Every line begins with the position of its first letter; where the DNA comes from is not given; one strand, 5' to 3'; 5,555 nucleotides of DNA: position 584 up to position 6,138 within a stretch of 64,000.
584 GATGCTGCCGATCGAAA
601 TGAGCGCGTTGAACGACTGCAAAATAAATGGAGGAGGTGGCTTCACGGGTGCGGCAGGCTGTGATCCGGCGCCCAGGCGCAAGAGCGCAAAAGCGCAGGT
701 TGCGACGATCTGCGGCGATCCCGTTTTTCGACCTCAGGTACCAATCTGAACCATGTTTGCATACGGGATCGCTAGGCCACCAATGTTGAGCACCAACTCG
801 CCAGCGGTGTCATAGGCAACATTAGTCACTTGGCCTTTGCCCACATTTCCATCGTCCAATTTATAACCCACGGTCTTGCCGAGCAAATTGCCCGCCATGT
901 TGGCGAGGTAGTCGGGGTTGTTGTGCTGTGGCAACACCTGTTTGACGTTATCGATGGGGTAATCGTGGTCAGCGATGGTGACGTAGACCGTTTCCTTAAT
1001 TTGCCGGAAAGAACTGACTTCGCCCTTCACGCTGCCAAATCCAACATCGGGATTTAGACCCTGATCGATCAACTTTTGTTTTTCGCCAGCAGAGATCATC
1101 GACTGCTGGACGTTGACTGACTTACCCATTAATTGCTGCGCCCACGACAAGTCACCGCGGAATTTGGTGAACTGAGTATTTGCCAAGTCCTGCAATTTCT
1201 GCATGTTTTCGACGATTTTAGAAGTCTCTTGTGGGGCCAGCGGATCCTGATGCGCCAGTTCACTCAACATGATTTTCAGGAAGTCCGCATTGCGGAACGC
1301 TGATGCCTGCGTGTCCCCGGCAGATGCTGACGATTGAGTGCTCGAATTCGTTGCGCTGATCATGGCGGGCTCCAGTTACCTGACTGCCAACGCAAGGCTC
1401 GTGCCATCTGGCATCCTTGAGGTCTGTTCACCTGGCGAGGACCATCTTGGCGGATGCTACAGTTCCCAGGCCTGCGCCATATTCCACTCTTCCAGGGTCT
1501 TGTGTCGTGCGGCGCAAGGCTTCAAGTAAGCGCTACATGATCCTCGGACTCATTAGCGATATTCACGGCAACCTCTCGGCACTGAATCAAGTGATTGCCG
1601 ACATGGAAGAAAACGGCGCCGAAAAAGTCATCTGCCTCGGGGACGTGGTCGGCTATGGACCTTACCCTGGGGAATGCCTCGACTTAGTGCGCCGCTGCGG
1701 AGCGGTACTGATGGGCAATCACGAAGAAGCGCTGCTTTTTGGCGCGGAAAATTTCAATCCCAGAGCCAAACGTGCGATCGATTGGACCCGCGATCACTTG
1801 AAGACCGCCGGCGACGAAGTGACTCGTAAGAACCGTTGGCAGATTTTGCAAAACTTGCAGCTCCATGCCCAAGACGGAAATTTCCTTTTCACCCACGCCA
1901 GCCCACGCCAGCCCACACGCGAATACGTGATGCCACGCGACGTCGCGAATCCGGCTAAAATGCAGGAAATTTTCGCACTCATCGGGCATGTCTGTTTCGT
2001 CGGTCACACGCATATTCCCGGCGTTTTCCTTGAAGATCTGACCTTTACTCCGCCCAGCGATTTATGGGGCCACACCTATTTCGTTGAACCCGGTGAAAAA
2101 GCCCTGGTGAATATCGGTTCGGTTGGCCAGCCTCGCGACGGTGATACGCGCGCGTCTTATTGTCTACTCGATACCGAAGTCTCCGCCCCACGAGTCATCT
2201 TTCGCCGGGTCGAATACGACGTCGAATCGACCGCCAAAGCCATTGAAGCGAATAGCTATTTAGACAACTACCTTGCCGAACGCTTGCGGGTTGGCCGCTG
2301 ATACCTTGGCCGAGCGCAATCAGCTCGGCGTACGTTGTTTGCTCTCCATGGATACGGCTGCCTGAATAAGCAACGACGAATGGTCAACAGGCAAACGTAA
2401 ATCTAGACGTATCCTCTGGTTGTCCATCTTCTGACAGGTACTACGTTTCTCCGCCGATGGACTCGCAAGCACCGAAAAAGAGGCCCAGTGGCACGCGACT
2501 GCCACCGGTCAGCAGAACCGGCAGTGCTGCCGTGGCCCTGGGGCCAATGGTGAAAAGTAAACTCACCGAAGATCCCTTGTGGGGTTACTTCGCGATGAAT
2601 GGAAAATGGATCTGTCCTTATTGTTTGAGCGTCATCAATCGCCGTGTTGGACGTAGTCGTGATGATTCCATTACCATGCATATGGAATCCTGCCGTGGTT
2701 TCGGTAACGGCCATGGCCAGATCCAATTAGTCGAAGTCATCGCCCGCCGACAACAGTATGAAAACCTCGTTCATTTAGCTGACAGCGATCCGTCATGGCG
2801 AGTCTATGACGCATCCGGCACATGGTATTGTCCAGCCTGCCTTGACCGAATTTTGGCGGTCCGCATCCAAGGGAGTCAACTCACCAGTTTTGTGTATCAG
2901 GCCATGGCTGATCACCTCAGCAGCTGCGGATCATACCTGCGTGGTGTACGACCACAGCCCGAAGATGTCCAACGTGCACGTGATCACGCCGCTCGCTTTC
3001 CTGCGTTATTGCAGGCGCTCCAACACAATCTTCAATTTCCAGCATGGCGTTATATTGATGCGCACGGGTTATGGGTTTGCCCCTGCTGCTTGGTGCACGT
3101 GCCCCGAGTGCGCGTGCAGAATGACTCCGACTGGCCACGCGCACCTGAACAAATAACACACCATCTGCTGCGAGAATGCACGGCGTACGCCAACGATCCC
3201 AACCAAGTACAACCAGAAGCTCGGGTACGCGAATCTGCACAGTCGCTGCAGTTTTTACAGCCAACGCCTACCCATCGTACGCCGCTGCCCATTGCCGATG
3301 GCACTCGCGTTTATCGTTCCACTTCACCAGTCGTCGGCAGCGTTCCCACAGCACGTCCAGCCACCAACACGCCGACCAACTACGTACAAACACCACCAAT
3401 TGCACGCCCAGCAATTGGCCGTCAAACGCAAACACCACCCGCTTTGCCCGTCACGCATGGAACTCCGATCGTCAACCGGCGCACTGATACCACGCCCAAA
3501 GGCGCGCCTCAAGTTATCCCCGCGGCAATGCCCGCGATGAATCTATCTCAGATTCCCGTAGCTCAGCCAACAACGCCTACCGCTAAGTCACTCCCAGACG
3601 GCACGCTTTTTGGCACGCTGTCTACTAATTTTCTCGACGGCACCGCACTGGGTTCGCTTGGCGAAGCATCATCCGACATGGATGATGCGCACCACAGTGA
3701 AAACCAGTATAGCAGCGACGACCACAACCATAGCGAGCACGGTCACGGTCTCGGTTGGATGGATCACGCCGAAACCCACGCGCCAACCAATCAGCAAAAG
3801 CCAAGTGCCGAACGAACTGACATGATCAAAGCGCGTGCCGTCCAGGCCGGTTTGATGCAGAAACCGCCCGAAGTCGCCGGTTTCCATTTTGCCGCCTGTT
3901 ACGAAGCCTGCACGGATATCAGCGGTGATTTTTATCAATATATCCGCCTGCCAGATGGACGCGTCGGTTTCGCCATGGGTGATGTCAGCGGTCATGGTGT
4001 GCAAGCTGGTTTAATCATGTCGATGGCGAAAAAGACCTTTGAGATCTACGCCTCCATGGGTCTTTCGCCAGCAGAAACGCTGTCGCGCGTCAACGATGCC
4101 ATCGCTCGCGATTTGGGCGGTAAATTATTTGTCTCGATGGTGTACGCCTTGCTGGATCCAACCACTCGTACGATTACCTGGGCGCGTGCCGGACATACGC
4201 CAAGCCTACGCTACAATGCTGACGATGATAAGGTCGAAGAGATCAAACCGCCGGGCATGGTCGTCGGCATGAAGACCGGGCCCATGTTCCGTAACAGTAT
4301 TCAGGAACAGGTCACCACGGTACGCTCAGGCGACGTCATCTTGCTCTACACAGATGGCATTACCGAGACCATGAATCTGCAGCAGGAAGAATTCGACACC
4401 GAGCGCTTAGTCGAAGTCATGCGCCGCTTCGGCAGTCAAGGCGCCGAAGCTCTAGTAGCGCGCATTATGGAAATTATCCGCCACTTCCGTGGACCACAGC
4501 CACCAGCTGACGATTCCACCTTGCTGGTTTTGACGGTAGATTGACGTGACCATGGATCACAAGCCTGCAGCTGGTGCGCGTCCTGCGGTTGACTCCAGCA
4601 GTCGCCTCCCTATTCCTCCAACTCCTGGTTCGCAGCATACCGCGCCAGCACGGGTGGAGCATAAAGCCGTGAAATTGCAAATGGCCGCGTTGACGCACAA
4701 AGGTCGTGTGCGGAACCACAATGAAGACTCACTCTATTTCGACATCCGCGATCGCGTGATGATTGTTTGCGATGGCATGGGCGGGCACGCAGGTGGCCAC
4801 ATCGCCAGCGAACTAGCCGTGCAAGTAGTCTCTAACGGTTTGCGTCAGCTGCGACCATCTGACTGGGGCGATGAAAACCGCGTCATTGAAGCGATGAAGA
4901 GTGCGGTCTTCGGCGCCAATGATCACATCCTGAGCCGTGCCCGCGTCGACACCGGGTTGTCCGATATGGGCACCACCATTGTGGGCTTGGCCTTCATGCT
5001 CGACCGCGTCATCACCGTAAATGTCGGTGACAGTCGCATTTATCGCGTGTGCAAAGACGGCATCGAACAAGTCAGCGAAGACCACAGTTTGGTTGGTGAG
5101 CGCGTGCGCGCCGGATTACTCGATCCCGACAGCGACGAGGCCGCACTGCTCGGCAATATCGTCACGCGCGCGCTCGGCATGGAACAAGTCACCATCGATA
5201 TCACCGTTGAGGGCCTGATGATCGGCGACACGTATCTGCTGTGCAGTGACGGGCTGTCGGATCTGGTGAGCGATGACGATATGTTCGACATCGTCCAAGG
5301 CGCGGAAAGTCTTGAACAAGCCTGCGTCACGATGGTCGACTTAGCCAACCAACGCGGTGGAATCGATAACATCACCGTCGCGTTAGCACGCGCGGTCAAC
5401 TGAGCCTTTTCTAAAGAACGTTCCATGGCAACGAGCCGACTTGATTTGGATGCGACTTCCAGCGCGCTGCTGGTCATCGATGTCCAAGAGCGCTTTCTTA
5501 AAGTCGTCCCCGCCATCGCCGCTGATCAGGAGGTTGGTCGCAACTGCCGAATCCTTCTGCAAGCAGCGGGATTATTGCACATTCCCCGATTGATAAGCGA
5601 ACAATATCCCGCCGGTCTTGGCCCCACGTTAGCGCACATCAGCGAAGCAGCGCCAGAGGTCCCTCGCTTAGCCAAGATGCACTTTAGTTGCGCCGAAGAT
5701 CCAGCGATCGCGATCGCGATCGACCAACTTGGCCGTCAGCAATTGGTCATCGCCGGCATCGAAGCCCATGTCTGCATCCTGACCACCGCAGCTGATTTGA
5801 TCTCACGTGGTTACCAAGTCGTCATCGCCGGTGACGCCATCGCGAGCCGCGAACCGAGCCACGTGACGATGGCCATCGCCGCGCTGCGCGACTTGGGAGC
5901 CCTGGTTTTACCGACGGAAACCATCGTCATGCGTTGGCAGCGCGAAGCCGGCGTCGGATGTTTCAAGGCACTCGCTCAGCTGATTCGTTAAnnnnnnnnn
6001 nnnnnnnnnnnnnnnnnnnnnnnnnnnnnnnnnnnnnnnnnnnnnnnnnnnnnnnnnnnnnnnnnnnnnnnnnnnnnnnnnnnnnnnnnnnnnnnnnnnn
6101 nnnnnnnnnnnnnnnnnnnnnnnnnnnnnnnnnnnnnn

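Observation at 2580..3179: SpoIIE/PP2C phosphatase with three tandem CPxC...HxxxC modules as its input region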

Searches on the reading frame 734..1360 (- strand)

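Call 4: search_protein_families(library=pfam, proteins=[window:734-1360:-], max_evalue=1)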
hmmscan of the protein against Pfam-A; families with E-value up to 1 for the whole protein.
window:734-1360:- (208 aa): 3 families
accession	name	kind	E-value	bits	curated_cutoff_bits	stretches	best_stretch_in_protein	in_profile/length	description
PF03963.19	FlgD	-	3.9e-08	33.8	27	1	3-63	7-67/75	Flagellar hook capping protein - N-terminal region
PF13861.12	FLgD_tudor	-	0.0038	17.8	26.9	1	77-202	9-56/58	FlgD Tudor-like domain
PF13742.12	tRNA_anti_2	-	0.029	15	27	1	96-136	8-50/95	OB-fold nucleic acid binding domain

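Call 57: search_protein_families(library=ncbifam, proteins=[window:734-1360:-], max_evalue=0.001)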
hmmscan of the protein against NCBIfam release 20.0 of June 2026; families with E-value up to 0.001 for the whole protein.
window:734-1360:- (208 aa): 5 families
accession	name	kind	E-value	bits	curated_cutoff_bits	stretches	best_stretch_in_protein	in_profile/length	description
NF007197.1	PRK09618.1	equivalog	3.5e-09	36.8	129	1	10-142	13-135/138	flagellar hook assembly protein FlgD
NF009277.0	PRK12634.1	equivalog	2.5e-07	31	333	1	10-84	15-94/221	flagellar basal body rod modification protein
NF004496.1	PRK05842.1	equivalog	1.8e-05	24.1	250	1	16-57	22-63/271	flagellar hook assembly protein FlgD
NF009452.0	PRK12812.1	equivalog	8.8e-05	21.9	258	1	5-64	27-88/289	flagellar basal body rod modification protein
NF005176.1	PRK06655.1-1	equivalog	0.00091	19.2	230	0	24-93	3-82/197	flagellar hook assembly protein FlgD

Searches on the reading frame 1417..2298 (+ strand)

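Call 4: search_protein_families(library=pfam, proteins=[window:1417-2298:+], max_evalue=1)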
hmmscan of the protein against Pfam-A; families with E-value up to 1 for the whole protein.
window:1417-2298:+ (294 aa): 2 families
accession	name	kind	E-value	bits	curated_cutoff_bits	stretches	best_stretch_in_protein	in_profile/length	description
PF12850.12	Metallophos_2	-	8.8e-16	58.7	27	1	41-254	1-152/154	Calcineurin-like phosphoesterase superfamily domain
PF00149.33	Metallophos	-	3e-13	51.1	21.5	1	44-201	4-191/191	Calcineurin-like phosphoesterase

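Call 57: search_protein_families(library=ncbifam, proteins=[window:1537-2298:+], max_evalue=0.001)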
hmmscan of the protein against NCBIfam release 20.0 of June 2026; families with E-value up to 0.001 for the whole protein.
window:1537-2298:+ (254 aa): 4 families
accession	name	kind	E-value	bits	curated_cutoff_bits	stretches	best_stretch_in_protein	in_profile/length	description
NF006988.0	PRK09453.1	equivalog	1.9e-12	47.4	117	1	1-42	1-42/183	phosphodiesterase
TIGR00040.1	yfcE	subfamily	9.9e-09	35.5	56.25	1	1-99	1-64/158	YfcE family phosphodiesterase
NF001204.0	PRK00166.1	equivalog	1.4e-07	31.1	176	1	5-121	5-121/276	symmetrical bis(5'-nucleosyl)-tetraphosphatase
NF008516.0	PRK11439.1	equivalog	0.00033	20.7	326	1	5-67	21-85/218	protein-serine/threonine phosphatase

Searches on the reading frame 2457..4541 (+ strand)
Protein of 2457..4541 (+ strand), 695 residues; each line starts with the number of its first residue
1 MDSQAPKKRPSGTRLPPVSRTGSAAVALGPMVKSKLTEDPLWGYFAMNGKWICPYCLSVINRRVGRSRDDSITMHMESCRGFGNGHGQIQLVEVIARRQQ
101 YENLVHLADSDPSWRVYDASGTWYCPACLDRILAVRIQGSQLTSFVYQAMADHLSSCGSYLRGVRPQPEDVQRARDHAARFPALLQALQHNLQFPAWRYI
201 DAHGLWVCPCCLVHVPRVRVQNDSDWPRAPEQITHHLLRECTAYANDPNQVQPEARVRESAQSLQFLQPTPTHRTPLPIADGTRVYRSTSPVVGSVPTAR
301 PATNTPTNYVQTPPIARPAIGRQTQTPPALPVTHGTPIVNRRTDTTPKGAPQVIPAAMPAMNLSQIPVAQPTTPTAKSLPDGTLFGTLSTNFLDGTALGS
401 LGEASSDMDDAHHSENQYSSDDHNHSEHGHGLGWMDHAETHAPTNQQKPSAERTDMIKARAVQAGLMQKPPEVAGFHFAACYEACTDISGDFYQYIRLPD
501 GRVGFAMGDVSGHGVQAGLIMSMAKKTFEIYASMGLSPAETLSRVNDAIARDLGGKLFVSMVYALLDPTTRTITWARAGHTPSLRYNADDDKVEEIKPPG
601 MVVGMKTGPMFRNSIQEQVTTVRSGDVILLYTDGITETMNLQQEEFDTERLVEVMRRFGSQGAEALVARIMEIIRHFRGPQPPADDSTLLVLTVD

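Call 4: search_protein_families(library=pfam, proteins=[window:2457-4541:+], max_evalue=1)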
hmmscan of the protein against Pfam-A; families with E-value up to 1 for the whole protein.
window:2457-4541:+ (695 aa): 6 families
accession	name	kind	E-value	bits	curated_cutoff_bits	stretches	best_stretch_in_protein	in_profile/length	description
PF07228.17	SpoIIE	-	1.4e-51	175.6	25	1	499-694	1-191/192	Stage II sporulation protein E (SpoIIE)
PF07911.18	DUF1677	-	1.7e-05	25.6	25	1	47-84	27-69/94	Protein of unknown function (DUF1677)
PF25164.1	CoiA_N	-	0.017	15.1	26.3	0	120-131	15-26/50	Competence protein CoiA, N-terminal domain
PF10497.14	zf-4CXXC_R1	-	0.11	13.1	22.7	0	47-73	53-79/99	Zinc-finger domain of monoamine-oxidase A repressor R1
PF23545.1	Zn_ribbon_HMPTM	-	0.28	11.2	27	0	125-138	9-22/45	HMPTM N-terminal zinc ribbon domain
PF04810.20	zf-Sec23_Sec24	-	0.37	11.3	25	0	48-58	21-31/39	Sec23/Sec24 zinc finger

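Call 6: search_protein_families(library=ncbifam, proteins=[window:2457-4541:+], max_evalue=1)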
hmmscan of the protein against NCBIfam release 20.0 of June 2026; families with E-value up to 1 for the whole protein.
window:2457-4541:+ (695 aa): 3 families
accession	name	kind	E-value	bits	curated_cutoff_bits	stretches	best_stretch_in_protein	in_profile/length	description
NF045505.1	RR_RssB_Pseudo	equivalog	2.3e-10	40.1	700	1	458-638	158-341/394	two-component system response regulator RssB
TIGR02865.1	spore_II_E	equivalog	3.8e-10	38.5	490.8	1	486-693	564-762/764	stage II sporulation protein E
NF038263.1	prot_phos_SiaA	equivalog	2.5e-06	26.3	700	1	488-695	449-658/658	biofilm regulation protein phosphatase SiaA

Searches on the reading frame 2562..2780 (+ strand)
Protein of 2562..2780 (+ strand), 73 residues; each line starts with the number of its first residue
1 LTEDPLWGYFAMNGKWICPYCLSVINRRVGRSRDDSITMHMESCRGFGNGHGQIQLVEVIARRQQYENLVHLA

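Call 13: search_protein_families(library=pfam, proteins=[window:2562-2780:+], max_evalue=10)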
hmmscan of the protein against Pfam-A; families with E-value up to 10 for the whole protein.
seq(73 aa): 4 families
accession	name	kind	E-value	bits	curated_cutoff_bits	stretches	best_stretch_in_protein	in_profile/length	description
PF07911.18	DUF1677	-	0.00052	20.8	25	1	12-50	27-70/94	Protein of unknown function (DUF1677)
PF10497.14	zf-4CXXC_R1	-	0.059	14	22.7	1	12-41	53-82/99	Zinc-finger domain of monoamine-oxidase A repressor R1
PF00641.23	Zn_ribbon_RanBP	-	0.092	12.5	27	1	13-27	2-15/30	Zn-finger in Ran binding protein and others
PF02892.21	zf-BED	-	0.1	13.1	20.6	1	5-29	2-30/44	BED zinc finger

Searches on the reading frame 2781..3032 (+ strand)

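Call 13: search_protein_families(library=pfam, proteins=[window:2781-3032:+], max_evalue=10)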
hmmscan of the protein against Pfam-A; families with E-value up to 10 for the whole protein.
seq(84 aa): 1 family
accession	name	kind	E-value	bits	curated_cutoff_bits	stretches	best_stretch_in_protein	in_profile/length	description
PF15196.11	Harakiri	-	0.043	14.8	27.9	1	17-81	15-80/94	Activator of apoptosis harakiri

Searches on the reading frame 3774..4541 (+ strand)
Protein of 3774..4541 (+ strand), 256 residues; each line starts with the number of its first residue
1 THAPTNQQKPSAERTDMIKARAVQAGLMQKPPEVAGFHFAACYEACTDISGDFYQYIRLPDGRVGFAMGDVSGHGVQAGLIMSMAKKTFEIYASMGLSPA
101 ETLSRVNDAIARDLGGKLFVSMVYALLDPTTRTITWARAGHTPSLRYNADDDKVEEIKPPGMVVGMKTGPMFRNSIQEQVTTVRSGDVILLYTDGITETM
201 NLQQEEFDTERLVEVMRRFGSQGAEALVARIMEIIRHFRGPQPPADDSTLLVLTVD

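Call 67: search_solved_structures(query=window:3774-4541:+, max_evalue=0.00001)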
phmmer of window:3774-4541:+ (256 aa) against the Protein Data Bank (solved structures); distinct sequences matched with E-value up to 0.00001: 6.
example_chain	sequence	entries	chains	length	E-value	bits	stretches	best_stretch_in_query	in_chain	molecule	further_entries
3ke6_A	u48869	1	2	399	1.5e-14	57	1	26-202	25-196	Protein Rv1364c/MT1410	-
3es2_A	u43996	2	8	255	6.2e-10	42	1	16-198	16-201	Probable two-component response regulator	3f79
3eq2_A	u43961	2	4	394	1.9e-09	40.4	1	16-197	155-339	Probable two-component response regulator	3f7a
6k4e_A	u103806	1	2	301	4.6e-08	35.9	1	35-253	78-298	Putative serine phosphatase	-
5mqh_A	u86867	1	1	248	4.2e-06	29.4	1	49-256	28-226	Serine phosphatase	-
3t91_A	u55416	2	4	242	7.1e-06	28.7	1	49-256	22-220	Stage II sporulation protein E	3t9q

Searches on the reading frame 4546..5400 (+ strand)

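Call 4: search_protein_families(library=pfam, proteins=[window:4546-5400:+], max_evalue=1)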
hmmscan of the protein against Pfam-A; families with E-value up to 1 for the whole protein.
window:4546-5400:+ (285 aa): 2 families
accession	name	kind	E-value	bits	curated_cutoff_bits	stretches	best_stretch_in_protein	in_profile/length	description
PF13672.11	PP2C_2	-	2.8e-13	50.3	24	1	55-249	8-187/209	Protein phosphatase 2C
PF00481.26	PP2C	-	7e-11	42.7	20.3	1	66-276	31-255/255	Protein phosphatase 2C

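Call 57: search_protein_families(library=ncbifam, proteins=[window:4546-5400:+], max_evalue=0.001)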
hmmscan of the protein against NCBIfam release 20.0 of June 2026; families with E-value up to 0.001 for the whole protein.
window:4546-5400:+ (285 aa): 2 families
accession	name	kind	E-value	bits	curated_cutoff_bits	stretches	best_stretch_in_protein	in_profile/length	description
NF033484.1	Stp1_PP2C_phos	equivalog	1.5e-63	214.4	230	1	50-281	2-231/232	Stp1/IreP family PP2C-type Ser/Thr phosphatase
NF011149.0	PRK14559.1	equivalog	2.2e-36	125.8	374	1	39-282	367-630/642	serine/threonine phosphatase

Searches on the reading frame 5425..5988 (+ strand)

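Call 4: search_protein_families(library=pfam, proteins=[window:5425-5988:+], max_evalue=1)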
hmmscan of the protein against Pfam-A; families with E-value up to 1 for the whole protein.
window:5425-5988:+ (188 aa): 1 family
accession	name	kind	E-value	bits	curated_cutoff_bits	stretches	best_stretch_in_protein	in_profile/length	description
PF00857.26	Isochorismatase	-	8.1e-29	101.4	27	1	13-165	1-174/175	Isochorismatase domain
